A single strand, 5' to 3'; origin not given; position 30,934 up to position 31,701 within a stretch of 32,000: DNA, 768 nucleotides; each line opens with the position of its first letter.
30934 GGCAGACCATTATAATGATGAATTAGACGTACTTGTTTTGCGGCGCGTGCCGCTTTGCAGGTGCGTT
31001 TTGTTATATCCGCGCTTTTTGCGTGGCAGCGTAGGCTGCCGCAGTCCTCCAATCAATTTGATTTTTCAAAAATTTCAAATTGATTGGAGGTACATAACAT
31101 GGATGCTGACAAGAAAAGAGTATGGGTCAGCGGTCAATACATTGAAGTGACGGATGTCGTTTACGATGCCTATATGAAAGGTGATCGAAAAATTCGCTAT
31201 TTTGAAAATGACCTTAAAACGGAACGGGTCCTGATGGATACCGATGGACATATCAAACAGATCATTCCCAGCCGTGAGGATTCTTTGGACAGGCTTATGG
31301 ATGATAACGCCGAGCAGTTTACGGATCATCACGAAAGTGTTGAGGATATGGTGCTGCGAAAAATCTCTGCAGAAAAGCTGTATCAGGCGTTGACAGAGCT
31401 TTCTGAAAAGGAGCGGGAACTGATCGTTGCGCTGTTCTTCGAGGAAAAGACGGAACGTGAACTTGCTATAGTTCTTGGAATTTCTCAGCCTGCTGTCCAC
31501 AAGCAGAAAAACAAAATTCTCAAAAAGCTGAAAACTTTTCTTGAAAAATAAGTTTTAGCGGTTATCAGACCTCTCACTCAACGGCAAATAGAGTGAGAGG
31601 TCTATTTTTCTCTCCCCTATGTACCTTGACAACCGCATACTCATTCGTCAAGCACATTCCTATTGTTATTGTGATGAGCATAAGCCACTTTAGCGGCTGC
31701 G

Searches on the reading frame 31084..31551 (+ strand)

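Call 77: search_protein_families(library=pfam, proteins=[window:31084-31551:+], max_evalue=0.00001)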
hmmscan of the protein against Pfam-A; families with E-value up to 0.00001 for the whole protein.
window:31084-31551:+ (155 aa): 2 families
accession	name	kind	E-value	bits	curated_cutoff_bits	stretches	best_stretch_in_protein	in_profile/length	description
PF04545.22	Sigma70_r4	-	3.7e-09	36.4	24.1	1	102-150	1-49/50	Sigma-70, region 4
PF08281.18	Sigma70_r4_2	-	5.2e-09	36.1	25.7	1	97-149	2-54/54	Sigma-70, region 4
